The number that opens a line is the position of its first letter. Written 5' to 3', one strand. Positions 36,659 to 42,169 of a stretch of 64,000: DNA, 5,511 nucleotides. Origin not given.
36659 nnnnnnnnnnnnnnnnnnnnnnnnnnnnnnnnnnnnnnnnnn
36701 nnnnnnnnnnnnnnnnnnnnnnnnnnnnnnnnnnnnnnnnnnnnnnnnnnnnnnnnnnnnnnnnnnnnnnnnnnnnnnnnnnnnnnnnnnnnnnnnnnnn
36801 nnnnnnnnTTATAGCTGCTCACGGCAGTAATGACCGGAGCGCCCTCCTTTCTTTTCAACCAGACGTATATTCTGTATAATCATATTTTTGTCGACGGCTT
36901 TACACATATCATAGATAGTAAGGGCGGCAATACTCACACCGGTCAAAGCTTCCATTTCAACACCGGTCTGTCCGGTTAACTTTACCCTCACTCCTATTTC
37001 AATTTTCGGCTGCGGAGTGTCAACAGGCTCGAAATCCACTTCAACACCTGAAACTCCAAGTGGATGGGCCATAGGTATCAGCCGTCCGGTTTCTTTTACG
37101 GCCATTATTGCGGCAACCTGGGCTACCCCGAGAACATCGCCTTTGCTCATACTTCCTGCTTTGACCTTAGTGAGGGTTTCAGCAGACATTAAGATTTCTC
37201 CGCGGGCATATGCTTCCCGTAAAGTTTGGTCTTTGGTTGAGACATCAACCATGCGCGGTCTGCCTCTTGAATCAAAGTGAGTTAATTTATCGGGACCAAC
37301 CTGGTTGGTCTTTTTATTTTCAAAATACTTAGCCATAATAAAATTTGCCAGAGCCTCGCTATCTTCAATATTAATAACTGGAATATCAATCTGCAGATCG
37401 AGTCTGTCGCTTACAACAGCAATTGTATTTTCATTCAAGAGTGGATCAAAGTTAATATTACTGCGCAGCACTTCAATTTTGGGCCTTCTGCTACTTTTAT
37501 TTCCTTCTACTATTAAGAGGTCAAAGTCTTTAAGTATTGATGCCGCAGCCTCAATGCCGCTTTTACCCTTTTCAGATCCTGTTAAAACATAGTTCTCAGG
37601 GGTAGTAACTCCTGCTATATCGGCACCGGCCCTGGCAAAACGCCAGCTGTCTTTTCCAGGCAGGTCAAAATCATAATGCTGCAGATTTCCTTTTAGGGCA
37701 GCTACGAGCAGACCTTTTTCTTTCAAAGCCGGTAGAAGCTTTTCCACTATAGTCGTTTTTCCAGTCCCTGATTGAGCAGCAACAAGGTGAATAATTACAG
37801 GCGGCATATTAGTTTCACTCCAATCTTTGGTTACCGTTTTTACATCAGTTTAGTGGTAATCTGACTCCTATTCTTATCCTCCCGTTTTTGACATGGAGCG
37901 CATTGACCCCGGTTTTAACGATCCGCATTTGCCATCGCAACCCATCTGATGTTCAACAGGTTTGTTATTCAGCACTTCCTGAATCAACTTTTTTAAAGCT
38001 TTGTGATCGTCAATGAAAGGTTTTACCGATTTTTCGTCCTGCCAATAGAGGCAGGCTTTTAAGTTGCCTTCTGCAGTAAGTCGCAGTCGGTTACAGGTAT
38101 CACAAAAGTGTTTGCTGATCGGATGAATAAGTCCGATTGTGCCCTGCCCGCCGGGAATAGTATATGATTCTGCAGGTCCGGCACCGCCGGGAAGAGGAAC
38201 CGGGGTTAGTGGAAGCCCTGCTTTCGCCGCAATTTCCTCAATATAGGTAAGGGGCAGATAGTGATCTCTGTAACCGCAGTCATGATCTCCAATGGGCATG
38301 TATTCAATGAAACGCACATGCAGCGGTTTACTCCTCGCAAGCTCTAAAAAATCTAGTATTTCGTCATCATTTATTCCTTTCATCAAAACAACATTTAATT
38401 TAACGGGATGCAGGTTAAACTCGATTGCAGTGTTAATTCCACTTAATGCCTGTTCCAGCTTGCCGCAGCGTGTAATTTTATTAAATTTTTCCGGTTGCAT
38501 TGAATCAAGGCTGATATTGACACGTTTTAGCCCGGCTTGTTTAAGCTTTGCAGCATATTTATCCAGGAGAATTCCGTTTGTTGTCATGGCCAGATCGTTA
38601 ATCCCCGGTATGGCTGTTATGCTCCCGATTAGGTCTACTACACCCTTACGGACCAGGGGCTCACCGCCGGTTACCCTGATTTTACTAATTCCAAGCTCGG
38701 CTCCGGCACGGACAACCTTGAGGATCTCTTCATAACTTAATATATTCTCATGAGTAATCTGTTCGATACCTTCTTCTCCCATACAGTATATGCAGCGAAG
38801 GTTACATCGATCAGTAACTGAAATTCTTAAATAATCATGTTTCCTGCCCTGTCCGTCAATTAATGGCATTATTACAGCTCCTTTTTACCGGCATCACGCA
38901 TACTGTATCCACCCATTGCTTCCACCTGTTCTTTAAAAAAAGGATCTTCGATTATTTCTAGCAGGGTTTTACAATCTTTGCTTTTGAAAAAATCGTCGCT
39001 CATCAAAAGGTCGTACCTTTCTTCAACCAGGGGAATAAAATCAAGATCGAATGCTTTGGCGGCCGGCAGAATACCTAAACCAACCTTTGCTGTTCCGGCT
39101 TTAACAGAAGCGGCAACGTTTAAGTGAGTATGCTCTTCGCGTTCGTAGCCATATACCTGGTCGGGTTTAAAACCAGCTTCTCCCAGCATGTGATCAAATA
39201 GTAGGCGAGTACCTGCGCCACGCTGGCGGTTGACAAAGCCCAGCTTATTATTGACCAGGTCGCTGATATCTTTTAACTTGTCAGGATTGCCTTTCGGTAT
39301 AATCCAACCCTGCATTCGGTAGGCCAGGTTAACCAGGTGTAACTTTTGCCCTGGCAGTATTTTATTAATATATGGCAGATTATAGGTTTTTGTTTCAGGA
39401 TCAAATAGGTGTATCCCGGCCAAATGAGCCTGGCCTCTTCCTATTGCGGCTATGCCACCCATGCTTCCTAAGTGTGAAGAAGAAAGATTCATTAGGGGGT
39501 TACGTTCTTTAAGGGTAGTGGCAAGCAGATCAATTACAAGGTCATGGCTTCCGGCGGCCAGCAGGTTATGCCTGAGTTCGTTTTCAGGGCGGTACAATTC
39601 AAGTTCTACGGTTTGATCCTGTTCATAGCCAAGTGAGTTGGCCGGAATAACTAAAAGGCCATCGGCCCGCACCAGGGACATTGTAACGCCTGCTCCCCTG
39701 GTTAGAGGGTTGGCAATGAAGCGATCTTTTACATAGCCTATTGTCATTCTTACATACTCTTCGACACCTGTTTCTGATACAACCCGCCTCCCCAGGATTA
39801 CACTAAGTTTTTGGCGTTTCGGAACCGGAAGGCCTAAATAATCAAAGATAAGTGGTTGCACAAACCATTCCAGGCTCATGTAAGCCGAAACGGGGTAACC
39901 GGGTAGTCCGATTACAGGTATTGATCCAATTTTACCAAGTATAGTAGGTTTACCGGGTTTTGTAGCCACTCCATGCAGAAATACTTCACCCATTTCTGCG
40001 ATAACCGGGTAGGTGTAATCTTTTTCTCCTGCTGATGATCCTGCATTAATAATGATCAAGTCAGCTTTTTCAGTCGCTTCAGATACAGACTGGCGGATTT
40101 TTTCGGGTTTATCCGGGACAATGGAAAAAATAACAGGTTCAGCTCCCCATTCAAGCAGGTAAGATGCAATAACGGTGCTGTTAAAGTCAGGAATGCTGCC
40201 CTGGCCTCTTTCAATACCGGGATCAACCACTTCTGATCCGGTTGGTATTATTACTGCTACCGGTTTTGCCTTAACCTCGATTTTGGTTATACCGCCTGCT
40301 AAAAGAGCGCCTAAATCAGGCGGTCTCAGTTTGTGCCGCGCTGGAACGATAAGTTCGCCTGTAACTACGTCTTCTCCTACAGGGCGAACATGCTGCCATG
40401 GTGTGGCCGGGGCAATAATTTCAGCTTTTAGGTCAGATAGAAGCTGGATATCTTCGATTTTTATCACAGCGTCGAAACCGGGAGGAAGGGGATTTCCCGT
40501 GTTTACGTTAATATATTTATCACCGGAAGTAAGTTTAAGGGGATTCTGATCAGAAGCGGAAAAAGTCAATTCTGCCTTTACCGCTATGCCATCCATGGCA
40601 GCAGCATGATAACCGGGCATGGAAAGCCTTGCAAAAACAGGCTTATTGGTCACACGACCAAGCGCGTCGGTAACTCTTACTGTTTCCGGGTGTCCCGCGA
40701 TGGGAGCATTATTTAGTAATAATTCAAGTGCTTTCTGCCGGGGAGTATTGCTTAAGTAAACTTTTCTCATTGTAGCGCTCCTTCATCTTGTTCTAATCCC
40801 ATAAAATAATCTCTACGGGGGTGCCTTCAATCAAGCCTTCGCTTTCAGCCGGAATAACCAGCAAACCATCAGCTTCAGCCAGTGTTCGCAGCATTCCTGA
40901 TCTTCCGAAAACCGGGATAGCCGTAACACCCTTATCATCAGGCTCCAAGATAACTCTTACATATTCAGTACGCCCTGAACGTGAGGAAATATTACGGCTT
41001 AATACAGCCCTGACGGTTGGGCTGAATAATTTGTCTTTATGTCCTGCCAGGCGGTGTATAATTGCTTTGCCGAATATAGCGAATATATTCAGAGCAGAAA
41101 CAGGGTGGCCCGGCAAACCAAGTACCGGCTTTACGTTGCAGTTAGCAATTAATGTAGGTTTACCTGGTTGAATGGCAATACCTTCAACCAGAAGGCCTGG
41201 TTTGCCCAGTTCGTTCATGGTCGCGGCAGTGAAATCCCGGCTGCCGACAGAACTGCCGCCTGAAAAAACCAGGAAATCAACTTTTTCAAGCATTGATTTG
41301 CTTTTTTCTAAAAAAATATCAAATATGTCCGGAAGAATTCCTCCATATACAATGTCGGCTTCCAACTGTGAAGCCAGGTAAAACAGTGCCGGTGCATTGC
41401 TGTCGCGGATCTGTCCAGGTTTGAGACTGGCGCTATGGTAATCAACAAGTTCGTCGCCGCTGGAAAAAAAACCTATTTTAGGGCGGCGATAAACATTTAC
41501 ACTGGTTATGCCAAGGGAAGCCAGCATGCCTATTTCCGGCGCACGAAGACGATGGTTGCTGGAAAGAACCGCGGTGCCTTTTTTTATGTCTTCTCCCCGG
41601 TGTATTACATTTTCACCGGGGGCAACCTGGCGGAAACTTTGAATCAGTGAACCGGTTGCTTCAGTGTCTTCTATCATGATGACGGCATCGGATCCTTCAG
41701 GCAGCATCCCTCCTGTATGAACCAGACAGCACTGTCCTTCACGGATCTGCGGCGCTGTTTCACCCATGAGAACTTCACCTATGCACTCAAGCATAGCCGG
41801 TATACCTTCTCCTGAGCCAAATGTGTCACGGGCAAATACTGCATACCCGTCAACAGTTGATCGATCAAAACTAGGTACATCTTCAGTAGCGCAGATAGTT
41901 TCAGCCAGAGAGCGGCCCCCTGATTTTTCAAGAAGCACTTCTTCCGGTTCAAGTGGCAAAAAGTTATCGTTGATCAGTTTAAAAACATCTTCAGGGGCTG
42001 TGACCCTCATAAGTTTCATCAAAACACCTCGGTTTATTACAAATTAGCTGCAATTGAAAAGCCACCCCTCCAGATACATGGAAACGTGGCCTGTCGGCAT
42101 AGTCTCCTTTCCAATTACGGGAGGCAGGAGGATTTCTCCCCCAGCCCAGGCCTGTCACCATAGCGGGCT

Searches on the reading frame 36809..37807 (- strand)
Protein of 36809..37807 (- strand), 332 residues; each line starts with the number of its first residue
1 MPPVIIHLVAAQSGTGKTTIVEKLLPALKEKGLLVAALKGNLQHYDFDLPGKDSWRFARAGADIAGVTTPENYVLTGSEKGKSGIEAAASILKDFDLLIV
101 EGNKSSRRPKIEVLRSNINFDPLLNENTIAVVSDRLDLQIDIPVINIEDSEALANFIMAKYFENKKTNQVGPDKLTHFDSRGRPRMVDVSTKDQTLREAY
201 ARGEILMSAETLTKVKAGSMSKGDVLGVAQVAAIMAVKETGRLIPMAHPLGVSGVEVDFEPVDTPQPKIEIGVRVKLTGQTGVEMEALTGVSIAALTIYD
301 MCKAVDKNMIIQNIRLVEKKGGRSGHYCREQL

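Call 8: search_protein_families(library=pfam, proteins=[window:36809-37807:-])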
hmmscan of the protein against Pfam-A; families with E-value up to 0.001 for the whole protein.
window:36809-37807:- (332 aa): 2 families
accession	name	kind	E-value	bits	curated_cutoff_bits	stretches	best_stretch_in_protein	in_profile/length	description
PF01967.27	MoaC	-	2e-54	183.7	27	1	186-322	1-136/136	MoaC family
PF03205.20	MobB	-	3.2e-31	108.4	26.6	1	9-134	4-133/133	Molybdopterin guanine dinucleotide synthesis protein B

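Call 44: search_protein_families(library=ncbifam, proteins=[window:36809-37807:-])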
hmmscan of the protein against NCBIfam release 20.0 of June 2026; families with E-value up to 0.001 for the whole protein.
window:36809-37807:- (332 aa): 18 families
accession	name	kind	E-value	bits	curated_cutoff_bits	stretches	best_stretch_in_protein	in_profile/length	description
NF006870.0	PRK09364.1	subfamily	7.2e-66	220.9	162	1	173-330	4-160/161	cyclic pyranopterin monophosphate synthase MoaC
TIGR00581.1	moaC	equivalog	7e-60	201.1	141.5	1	175-324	1-148/148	cyclic pyranopterin monophosphate synthase MoaC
NF011069.0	PRK14499.1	equivalog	1.9e-56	191.5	457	1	175-330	3-157/308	cyclic pyranopterin monophosphate synthase MoaC/MOSC-domain-containing protein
NF002947.1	PRK03604.1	equivalog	2.2e-53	181.5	285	1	186-328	1-140/301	bifunctional molybdenum cofactor biosynthesis protein MoaC/MoaB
NF008999.0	PRK12343.1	equivalog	1.3e-43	148.4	171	1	174-308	3-133/156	cyclic pyranopterin monophosphate synthase MoaC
NF011070.0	PRK14500.1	equivalog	1.2e-36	126.7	606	1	174-324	7-160/358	putative bifunctional molybdopterin-guanine dinucleotide biosynthesis protein MoaC/MobA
NF011056.0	PRK14489.1-1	equivalog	6.8e-31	107.7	379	1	8-165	207-358/363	bifunctional molybdenum cofactor guanylyltransferase MobA/molybdopterin-guanine dinucleotide biosynthesis adaptor protein MobB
TIGR00176.1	mobB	equivalog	2.8e-29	102.1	76.2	1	8-158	3-153/155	molybdopterin-guanine dinucleotide biosynthesis protein B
NF011060.0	PRK14491.1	equivalog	1.4e-27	96.4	532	1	9-196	16-209/598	bifunctional molybdopterin-guanine dinucleotide biosynthesis adaptor protein MobB/molybdopterin molybdotransferase MoeA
NF008021.0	PRK10751.1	equivalog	2.3e-23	83.1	204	1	8-160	10-168/174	molybdopterin-guanine dinucleotide biosynthesis protein MobB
NF011066.0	PRK14495.1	equivalog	3.7e-20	72.3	596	1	13-159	10-158/452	putative molybdopterin-guanine dinucleotide biosynthesis protein MobB/unknown domain fusion protein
NF011059.0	PRK14490.1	equivalog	7.5e-18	64.8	354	1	10-166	17-177/374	bifunctional molybdenum cofactor guanylyltransferase MobA/molybdopterin-guanine dinucleotide biosynthesis adaptor protein MobB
NF011057.0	PRK14489.1-2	subfamily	3.3e-15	56.2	541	1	9-158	207-358/363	bifunctional molybdenum cofactor guanylyltransferase MobA/molybdopterin-guanine dinucleotide biosynthesis adaptor protein MobB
NF011063.0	PRK14494.1-2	equivalog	1.4e-14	54.4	258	1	9-111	6-106/227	putative molybdopterin-guanine dinucleotide biosynthesis protein MobB/FeS domain-containing protein protein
NF011064.0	PRK14494.1-3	equivalog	6.4e-10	38.8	418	1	15-162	12-158/244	putative molybdopterin-guanine dinucleotide biosynthesis protein MobB/FeS domain-containing protein protein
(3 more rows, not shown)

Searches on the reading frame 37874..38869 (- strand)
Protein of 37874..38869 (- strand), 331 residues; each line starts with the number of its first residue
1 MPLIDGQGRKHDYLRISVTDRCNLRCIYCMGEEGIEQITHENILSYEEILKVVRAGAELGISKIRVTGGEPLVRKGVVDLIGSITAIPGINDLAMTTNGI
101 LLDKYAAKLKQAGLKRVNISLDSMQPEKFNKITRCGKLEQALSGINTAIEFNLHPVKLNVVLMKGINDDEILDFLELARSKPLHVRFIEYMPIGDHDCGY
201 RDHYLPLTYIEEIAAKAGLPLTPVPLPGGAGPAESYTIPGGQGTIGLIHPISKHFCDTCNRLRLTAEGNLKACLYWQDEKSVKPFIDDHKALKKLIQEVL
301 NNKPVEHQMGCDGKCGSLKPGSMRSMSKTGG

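Call 8: search_protein_families(library=pfam, proteins=[window:37874-38869:-])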
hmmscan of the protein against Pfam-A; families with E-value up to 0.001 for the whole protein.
window:37874-38869:- (331 aa): 3 families
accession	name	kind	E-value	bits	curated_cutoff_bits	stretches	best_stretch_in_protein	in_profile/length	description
PF04055.27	Radical_SAM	-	1e-35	123.8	29.5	1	16-178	1-166/166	Radical SAM superfamily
PF06463.18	Mob_synth_C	-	1.2e-32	113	37.4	1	184-308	2-127/128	Molybdenum Cofactor Synthesis C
PF13353.11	Fer4_12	-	3e-05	24.8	22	1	19-124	12-116/137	4Fe-4S single cluster domain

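Call 44: search_protein_families(library=ncbifam, proteins=[window:37874-38869:-])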
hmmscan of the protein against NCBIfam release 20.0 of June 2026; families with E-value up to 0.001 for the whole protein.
window:37874-38869:- (331 aa): 73 families (the best 25 are shown)
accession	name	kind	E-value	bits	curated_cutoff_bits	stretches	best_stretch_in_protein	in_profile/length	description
TIGR02666.1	moaA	equivalog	2.1e-112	375.4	284.05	1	3-331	1-336/336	GTP 3',8-cyclase MoaA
TIGR02668.1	moaA_archaeal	equivalog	8e-79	264.8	325.25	1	3-301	1-296/303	GTP 3',8-cyclase MoaA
NF001199.0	PRK00164.2-1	equivalog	1.5e-75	254.2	231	1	3-300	3-298/308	GTP 3',8-cyclase MoaA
NF045702.1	rSAM_GDGT_ether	equivalog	5.1e-23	81.4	450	1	15-193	89-268/486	tetraether lipid synthase Tes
NF045646.2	rSAM_Se_TrsS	equivalog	6.9e-21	74.3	490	1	16-194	90-267/441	radical SAM (seleno)protein TrsS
NF050035.1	rSAM_WgK_link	exception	4.8e-20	71.9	650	1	14-178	11-171/367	radical SAM/SPASM peptide maturase WgkB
TIGR04347.1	pseudo_SAM_Halo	equivalog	7.5e-19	68.2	525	1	16-177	42-201/390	TIGR04347 family pseudo-SAM/SPASM protein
TIGR02109.1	PQQ_syn_pqqE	equivalog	1.3e-18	67.1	381.35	1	15-179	10-170/358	pyrroloquinoline quinone biosynthesis protein PqqE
TIGR04545.1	rSAM_ahbD_hemeb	equivalog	1.8e-18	67.1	500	1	17-179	5-163/339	heme b synthase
TIGR04054.1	rSAM_NirJ1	equivalog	3.4e-17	62.1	650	1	17-153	41-174/387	putative heme d1 biosynthesis radical SAM protein NirJ1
TIGR04055.1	rSAM_NirJ2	equivalog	7.8e-17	61.8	500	1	18-178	6-161/326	putative heme d1 biosynthesis radical SAM protein NirJ2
TIGR04546.1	rSAM_ahbC_deAc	equivalog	1.5e-16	60.2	650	1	17-161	44-184/390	12,18-didecarboxysiroheme deacetylase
TIGR04317.1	W_rSAM_matur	equivalog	2.7e-16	59.6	380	1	13-150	5-138/349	tungsten cofactor oxidoreductase radical SAM maturase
NF038283.1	viperin_w_prok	equivalog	7e-16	58.2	180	1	18-195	8-193/281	viperin family antiviral radical SAM protein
TIGR04466.1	rSAM_BlsE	equivalog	1.3e-14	54.4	400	1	12-156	3-142/327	cytosylglucuronate decarboxylase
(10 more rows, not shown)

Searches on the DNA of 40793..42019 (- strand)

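Call 49: search_rna_families(sources=[L063, L064, L043, L050, L056, L062], threshold=evalue, max_evalue=1, show_alignments=3)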
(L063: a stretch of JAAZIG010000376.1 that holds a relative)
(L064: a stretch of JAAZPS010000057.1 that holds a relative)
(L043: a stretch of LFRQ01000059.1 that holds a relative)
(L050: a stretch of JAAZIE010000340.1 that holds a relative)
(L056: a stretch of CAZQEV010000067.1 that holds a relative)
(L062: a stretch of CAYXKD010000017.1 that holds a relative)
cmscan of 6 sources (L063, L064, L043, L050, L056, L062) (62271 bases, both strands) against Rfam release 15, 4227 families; matches with E-value up to 1: 2.
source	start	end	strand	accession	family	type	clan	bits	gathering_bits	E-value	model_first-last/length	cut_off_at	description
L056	2707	2825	+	RF01055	Molybdenum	Cis-reg; riboswitch;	-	50.6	36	3.8e-09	1-135/135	no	Molybdenum/Tungsten riboswitch aptamer (Moco RNA motif)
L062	195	313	+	RF01055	Molybdenum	Cis-reg; riboswitch;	-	26.2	36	0.055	1-135/135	no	Molybdenum/Tungsten riboswitch aptamer (Moco RNA motif)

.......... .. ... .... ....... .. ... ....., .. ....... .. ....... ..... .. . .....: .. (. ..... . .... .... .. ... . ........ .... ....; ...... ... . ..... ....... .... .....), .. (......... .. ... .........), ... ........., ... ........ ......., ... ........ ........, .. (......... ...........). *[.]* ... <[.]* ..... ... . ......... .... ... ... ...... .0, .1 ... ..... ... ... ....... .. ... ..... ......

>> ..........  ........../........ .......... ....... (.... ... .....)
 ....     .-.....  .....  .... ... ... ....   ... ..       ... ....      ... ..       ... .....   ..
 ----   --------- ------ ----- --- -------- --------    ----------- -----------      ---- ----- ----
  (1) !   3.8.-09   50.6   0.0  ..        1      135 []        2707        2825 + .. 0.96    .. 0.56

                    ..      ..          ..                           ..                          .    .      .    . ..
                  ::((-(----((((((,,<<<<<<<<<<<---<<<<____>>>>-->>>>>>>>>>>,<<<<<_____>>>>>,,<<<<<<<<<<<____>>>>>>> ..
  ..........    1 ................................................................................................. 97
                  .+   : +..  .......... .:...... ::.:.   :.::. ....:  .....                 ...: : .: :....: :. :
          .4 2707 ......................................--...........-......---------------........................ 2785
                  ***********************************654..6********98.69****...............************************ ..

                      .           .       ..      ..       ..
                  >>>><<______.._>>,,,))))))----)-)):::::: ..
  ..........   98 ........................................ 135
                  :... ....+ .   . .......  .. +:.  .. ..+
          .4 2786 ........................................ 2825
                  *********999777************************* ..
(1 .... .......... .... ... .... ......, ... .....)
